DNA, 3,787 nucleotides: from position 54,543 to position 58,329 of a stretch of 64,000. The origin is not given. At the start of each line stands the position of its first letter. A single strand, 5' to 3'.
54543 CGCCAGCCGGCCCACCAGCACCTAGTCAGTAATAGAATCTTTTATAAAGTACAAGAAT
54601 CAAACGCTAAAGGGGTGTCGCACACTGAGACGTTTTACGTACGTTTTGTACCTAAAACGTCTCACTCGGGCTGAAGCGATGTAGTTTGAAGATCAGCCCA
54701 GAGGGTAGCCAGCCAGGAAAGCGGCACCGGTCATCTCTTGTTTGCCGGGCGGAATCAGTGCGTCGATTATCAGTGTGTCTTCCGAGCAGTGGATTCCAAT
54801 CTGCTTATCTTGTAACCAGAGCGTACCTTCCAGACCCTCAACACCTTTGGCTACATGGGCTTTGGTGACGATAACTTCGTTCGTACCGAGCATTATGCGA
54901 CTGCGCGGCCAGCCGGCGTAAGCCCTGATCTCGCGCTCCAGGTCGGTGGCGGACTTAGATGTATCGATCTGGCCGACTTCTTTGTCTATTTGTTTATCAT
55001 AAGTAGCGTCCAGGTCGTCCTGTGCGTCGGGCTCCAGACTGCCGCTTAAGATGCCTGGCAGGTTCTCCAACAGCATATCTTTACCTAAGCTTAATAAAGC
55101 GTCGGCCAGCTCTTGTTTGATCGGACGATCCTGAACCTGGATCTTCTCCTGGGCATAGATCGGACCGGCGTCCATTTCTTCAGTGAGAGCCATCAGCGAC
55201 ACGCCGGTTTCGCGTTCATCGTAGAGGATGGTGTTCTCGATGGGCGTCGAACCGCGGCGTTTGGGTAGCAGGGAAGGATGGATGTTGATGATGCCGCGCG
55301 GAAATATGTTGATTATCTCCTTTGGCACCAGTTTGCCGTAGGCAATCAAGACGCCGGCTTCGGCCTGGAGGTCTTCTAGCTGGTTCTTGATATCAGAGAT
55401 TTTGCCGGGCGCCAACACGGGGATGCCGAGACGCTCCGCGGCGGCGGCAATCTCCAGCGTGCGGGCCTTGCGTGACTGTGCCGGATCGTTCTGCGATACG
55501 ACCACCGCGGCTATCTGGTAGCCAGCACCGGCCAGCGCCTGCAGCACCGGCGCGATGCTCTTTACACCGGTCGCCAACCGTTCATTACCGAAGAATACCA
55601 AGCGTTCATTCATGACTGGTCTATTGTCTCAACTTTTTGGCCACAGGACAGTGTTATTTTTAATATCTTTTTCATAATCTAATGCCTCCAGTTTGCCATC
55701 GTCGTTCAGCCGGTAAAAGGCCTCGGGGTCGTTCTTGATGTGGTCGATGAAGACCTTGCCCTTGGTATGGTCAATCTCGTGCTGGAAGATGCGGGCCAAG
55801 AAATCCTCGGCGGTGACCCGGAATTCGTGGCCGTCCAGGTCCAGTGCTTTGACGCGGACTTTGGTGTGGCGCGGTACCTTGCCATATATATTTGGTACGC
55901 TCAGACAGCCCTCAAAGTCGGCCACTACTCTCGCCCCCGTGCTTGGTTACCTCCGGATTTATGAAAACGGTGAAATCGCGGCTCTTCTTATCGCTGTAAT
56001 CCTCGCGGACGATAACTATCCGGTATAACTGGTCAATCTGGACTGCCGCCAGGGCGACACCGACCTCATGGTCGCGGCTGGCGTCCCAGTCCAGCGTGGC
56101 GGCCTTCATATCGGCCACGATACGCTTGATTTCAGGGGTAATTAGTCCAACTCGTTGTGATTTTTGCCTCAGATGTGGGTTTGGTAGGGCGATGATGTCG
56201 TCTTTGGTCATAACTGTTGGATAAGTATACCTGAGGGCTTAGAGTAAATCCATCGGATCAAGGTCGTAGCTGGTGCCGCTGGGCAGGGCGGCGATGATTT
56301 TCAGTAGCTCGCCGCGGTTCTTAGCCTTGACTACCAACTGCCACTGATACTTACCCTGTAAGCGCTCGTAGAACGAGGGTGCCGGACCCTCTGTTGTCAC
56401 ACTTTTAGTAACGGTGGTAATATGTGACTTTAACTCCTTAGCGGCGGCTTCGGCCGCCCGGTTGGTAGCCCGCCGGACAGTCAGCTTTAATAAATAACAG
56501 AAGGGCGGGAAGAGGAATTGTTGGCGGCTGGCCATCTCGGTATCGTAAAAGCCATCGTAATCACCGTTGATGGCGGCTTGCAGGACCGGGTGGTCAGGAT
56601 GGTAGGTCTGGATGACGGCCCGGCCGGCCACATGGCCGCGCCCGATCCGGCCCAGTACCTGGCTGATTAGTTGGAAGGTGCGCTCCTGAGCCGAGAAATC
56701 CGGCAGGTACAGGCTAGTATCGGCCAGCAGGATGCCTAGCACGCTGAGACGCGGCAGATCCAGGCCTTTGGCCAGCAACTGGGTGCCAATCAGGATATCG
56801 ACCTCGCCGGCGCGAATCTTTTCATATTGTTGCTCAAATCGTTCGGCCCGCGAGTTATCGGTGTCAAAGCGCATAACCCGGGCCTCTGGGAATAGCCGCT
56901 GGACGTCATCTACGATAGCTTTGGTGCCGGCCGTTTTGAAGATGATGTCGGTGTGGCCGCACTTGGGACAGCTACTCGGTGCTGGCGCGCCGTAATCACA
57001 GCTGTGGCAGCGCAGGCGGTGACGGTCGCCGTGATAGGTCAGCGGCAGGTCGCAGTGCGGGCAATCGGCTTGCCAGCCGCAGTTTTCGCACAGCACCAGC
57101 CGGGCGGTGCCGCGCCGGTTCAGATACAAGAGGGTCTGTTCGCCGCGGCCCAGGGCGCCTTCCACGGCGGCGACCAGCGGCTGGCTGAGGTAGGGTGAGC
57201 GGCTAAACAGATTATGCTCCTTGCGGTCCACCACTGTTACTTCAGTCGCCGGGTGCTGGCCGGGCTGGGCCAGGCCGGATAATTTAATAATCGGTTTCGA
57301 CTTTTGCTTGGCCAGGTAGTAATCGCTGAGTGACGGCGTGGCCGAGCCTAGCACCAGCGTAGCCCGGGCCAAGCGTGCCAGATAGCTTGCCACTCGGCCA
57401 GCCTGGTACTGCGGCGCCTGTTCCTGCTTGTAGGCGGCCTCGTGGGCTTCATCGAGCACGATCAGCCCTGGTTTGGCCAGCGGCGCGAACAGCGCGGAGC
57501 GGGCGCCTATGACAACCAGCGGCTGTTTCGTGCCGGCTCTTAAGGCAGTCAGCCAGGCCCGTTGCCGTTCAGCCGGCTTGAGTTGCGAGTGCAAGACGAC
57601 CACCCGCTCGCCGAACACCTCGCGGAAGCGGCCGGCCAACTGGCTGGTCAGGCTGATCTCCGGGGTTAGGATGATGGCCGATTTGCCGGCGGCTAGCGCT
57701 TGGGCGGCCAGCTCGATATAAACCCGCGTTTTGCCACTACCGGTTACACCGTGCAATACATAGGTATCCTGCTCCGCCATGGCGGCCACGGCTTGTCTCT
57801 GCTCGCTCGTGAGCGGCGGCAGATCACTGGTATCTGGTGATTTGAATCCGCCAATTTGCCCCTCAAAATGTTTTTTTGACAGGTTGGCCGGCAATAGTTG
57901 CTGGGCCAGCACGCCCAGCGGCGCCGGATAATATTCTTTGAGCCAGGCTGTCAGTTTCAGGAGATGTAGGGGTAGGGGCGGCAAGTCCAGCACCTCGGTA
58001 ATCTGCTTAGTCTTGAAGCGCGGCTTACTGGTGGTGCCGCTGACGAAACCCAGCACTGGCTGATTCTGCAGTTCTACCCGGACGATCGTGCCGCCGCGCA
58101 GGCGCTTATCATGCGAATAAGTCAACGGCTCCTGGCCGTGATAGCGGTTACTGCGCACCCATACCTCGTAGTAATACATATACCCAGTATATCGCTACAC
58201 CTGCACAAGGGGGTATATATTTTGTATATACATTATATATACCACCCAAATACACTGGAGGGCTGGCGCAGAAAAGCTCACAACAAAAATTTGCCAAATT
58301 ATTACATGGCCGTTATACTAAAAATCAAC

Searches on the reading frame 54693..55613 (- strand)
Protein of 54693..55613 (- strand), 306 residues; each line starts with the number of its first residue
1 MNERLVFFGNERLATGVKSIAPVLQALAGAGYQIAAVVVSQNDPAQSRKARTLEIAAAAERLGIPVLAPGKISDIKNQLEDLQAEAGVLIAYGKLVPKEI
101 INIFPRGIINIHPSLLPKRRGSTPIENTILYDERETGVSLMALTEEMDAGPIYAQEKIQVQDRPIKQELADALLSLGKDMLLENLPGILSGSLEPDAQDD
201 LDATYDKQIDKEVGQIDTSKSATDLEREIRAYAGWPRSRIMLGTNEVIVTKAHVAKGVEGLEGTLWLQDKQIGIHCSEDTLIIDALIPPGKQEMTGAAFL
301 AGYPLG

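Call 55: search_protein_families(library=pfam, proteins=[window:54693-55613:-], max_evalue=0.001)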
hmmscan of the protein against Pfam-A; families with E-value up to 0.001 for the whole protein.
window:54693-55613:- (306 aa): 2 families
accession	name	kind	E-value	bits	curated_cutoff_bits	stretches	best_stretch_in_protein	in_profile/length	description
PF00551.24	Formyl_trans_N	-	1.4e-27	97.1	26.1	1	33-183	29-179/181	Formyl transferase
PF02911.23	Formyl_trans_C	-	2e-14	54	21.1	1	208-303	1-99/100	Formyl transferase, C-terminal domain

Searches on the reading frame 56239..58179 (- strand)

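Call 55: search_protein_families(library=pfam, proteins=[window:56239-58179:-], max_evalue=0.001)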
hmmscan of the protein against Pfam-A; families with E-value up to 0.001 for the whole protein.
window:56239-58179:- (646 aa): 11 families
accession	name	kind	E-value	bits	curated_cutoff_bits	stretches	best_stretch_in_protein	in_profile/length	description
PF00270.35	DEAD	-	5.7e-19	68.9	26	1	124-285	1-162/167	DEAD/DEAH box helicase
PF04851.21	ResIII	-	7.7e-14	52.4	22.5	1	123-283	4-163/164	Type III restriction enzyme, res subunit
PF18074.6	PriA_C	-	3.3e-13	50.7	26.9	1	559-632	1-76/95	Primosomal protein N C-terminal domain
PF17764.6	PriA_3primeBD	-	2.9e-12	46.7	22.7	1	16-97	9-96/96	3'DNA-binding domain (3'BD)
PF00271.37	Helicase_C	-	4.3e-10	40.3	23.5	1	432-514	39-108/110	Helicase conserved C-terminal domain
PF18319.7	Zn_ribbon_PriA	-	6.6e-08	32.8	26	1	373-397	1-25/27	PriA DNA helicase Cys-rich region (CRR) domain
PF13604.12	AAA_30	-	1.4e-05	25.3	27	1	123-249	2-101/191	AAA domain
PF02562.22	PhoH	-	8.5e-05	22.6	27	1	122-175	4-59/205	PhoH-like protein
PF13245.12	AAA_19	-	0.00011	22.8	25.1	0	127-227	1-82/134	AAA domain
PF13191.12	AAA_16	-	0.00018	22.5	32.6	1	138-251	25-147/167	AAA ATPase domain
PF05707.18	Zot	-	0.001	19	20.3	0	139-232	2-95/197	Zonular occludens toxin (Zot)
